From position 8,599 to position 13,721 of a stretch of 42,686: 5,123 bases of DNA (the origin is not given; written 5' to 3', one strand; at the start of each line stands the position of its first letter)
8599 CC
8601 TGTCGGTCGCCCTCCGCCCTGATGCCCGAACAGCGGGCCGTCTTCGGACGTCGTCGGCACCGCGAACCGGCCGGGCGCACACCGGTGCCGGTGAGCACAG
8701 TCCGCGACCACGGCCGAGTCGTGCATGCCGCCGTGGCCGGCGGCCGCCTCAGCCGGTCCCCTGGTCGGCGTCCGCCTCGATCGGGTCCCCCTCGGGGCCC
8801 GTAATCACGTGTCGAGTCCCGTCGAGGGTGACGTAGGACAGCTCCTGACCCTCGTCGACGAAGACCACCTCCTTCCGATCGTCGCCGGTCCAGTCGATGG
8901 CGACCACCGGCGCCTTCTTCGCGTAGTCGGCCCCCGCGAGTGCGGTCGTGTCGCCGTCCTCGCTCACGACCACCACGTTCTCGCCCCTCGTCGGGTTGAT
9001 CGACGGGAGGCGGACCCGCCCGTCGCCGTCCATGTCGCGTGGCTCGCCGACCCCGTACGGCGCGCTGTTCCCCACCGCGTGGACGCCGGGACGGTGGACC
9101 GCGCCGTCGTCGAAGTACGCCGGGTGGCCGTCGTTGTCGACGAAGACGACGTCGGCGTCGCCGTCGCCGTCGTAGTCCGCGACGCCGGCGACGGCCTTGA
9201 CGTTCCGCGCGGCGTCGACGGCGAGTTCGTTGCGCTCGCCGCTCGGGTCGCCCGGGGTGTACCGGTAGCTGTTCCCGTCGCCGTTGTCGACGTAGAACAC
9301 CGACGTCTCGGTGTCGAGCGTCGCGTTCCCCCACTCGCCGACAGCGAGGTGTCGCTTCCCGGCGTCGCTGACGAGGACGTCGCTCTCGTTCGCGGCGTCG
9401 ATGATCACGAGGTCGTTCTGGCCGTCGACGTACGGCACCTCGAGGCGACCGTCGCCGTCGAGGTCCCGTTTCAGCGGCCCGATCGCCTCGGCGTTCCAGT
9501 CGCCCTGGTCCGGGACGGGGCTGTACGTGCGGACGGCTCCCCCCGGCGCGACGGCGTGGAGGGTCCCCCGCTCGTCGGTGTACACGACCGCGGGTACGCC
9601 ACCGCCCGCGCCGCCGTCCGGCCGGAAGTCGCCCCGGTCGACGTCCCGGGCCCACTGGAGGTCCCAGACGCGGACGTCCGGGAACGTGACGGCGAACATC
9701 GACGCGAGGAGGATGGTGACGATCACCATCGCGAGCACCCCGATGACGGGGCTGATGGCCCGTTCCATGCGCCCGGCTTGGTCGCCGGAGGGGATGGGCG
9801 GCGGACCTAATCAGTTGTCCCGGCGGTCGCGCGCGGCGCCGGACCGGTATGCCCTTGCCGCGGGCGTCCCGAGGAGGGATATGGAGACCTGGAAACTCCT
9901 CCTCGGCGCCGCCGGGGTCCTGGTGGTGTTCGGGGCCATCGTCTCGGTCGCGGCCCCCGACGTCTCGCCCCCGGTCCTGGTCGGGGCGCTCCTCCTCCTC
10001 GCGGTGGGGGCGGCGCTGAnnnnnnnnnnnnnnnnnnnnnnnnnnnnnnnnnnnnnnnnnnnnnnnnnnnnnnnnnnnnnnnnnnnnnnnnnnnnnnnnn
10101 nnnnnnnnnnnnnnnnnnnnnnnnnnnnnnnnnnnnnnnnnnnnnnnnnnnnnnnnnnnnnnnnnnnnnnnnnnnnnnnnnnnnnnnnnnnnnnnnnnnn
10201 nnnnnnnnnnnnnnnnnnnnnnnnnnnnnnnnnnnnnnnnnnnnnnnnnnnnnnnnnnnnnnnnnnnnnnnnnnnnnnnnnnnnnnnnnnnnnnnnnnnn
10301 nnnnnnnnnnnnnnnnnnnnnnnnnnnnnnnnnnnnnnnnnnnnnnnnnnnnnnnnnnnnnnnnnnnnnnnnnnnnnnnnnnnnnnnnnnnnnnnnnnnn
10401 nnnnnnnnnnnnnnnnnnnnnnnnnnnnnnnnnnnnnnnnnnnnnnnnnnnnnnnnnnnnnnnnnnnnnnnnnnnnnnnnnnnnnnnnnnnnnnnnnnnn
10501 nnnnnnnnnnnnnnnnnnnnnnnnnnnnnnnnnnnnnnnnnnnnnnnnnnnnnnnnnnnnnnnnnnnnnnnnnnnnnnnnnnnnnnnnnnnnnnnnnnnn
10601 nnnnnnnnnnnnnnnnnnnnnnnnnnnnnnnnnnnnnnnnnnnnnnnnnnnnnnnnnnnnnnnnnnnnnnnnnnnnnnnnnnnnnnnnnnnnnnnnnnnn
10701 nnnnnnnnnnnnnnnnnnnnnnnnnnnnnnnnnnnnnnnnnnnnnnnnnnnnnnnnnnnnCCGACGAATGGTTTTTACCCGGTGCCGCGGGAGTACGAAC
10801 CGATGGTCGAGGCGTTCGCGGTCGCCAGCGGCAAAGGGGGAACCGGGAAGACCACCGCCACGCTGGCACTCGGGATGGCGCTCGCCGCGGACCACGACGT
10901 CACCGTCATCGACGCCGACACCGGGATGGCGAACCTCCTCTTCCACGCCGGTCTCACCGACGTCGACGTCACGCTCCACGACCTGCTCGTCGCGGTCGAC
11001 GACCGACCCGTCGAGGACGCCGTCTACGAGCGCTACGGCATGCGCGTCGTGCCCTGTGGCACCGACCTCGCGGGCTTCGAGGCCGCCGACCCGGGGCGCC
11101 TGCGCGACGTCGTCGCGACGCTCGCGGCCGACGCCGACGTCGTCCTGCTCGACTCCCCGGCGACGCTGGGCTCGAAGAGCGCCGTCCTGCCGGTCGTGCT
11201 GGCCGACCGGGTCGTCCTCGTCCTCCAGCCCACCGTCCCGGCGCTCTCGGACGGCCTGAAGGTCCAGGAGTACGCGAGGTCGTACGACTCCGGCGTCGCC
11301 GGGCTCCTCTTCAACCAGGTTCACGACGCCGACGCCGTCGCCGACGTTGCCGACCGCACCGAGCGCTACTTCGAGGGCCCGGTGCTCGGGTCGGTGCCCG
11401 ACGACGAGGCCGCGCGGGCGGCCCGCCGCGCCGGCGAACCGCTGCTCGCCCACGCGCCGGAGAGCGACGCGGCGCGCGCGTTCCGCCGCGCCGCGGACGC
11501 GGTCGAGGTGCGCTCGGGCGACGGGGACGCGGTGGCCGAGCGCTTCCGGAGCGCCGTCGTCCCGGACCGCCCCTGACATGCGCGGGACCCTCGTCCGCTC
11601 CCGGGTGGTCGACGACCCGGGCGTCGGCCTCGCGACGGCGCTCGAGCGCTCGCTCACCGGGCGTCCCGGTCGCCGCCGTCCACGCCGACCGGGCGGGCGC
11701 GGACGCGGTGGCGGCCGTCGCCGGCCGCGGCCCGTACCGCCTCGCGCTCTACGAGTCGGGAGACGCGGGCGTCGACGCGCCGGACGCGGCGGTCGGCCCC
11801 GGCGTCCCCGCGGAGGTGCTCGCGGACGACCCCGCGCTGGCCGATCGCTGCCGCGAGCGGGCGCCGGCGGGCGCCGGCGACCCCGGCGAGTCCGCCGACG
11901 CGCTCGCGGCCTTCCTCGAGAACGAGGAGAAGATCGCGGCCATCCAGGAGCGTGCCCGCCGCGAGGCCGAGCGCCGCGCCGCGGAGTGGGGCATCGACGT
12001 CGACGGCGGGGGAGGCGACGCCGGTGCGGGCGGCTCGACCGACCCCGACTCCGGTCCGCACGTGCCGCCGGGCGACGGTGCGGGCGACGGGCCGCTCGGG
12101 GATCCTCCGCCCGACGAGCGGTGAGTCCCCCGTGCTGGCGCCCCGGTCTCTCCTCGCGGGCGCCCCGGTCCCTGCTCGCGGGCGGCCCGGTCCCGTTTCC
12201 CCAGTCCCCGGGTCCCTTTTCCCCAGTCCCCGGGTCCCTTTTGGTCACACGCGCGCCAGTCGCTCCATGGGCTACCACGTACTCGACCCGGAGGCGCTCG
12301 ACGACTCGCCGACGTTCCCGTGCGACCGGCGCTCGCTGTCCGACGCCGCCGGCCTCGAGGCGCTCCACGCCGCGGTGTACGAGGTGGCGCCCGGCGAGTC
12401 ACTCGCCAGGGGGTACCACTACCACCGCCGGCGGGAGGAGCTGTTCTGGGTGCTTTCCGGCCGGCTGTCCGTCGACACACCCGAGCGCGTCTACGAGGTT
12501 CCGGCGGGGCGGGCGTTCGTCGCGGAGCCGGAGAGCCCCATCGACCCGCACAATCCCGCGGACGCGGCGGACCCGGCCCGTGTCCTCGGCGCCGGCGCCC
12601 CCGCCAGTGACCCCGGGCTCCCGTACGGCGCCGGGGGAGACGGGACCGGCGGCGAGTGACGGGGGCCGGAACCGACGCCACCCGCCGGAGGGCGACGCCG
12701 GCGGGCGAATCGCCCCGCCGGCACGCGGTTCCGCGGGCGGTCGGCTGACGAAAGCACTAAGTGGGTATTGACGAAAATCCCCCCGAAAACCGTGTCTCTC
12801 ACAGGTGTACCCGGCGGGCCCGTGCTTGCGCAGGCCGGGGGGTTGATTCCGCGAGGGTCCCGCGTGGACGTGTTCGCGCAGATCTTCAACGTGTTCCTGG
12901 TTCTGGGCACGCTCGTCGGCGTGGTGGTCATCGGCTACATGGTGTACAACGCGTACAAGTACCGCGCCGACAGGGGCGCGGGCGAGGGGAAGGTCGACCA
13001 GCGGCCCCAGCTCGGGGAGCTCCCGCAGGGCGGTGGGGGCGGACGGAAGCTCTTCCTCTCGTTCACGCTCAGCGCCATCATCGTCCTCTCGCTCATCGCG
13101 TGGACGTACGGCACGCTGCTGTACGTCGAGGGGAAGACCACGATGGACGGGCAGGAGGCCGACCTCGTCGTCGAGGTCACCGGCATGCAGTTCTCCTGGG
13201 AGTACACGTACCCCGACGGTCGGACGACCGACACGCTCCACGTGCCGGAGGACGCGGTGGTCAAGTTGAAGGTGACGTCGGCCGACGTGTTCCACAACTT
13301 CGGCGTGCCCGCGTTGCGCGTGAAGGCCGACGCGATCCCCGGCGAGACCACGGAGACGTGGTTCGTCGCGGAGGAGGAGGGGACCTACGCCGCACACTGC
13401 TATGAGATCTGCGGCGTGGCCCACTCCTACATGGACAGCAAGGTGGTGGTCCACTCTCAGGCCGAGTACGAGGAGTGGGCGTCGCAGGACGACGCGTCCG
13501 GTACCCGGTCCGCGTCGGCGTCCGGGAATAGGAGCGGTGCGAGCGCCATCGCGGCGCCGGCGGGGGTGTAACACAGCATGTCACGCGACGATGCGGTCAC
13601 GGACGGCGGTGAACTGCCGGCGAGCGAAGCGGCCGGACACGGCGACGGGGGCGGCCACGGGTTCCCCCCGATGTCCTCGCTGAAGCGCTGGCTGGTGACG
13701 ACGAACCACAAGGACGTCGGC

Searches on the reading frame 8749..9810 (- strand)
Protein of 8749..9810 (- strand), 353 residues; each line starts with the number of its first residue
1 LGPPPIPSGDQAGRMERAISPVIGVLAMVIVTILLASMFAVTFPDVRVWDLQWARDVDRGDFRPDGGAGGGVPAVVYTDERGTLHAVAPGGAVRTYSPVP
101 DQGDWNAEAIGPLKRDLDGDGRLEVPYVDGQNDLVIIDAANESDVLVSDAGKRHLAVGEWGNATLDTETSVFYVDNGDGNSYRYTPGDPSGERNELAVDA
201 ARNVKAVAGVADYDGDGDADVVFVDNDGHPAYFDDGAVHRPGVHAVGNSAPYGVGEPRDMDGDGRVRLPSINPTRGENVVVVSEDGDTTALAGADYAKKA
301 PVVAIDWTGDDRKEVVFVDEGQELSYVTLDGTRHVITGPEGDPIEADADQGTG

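Call 17: search_protein_families(library=pfam, proteins=[window:8749-9810:-], max_evalue=0.001)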
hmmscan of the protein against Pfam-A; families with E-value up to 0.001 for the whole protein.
window:8749-9810:- (353 aa): 2 families
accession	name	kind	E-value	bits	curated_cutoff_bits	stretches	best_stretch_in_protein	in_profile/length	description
PF07790.16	Pilin_N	-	9.2e-05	23.7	25.2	1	17-42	1-26/78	Archaeal Type IV pilin, N-terminal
PF13517.12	FG-GAP_3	-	0.0001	23.3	26.9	0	212-265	1-56/61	FG-GAP-like repeat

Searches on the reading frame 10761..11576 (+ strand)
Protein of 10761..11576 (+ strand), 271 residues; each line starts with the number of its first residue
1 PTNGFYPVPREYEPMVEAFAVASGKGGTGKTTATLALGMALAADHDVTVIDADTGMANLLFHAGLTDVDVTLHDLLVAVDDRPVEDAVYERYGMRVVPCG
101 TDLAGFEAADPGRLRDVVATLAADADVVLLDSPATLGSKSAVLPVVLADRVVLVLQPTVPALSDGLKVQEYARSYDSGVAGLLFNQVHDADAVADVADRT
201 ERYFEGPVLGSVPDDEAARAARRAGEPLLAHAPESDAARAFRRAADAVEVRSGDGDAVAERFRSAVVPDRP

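Call 17: search_protein_families(library=pfam, proteins=[window:10761-11576:+], max_evalue=0.001)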
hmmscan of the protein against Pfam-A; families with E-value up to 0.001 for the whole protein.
window:10761-11576:+ (271 aa): 7 families
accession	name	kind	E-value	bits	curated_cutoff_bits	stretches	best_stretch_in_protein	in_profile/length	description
PF01656.29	CbiA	-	1.9e-16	60.6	25.4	1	20-227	2-124/125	CobQ/CobB/MinD/ParA nucleotide binding domain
PF13614.12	AAA_31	-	1.3e-11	45.2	27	1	19-162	4-154/177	AAA domain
PF10609.15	ParA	-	1.7e-11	44.5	27.1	1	18-53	5-41/246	NUBPL iron-transfer P-loop NTPase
PF00142.24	Fer4_NifH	-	7e-09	36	25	1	23-249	6-245/271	4Fe-4S iron sulfur cluster binding proteins, NifH/frxC family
PF06564.18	CBP_BcsQ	-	3.3e-05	23.9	21.3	1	22-242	7-227/234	Cellulose biosynthesis protein BcsQ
PF25199.1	nSTAND_NTPase5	-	0.00013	22.2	34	1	19-81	43-104/145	Novel STAND NTPase 5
PF13500.12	AAA_26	-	0.00093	19.5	27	0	150-217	130-193/198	AAA domain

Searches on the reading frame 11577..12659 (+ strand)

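Call 17: search_protein_families(library=pfam, proteins=[window:11577-12659:+], max_evalue=0.001)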
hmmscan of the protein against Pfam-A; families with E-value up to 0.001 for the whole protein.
window:11577-12659:+ (360 aa): 1 family
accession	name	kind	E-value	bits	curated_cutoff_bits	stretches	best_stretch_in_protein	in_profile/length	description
PF07883.17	Cupin_2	-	1.6e-07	31.3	27.2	1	267-336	2-66/70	Cupin domain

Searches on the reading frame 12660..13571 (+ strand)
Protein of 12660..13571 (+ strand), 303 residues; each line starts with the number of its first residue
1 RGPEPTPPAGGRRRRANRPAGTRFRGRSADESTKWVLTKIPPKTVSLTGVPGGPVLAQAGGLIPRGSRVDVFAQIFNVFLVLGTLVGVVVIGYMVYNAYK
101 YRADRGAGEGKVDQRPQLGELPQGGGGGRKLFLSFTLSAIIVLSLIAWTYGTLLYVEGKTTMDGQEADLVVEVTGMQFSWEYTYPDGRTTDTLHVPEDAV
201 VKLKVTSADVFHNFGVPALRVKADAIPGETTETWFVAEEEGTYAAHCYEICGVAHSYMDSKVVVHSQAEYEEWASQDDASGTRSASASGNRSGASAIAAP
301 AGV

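Call 17: search_protein_families(library=pfam, proteins=[window:12660-13571:+], max_evalue=0.001)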
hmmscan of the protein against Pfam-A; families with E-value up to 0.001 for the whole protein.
window:12660-13571:+ (303 aa): 2 families
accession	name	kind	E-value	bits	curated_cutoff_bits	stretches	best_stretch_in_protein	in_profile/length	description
PF00116.26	COX2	-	8.3e-21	74.6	22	1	192-259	47-114/120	Cytochrome C oxidase subunit II, periplasmic domain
PF13473.12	Cupredoxin_1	-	0.00024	21.5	27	1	189-248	33-93/104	Cupredoxin-like domain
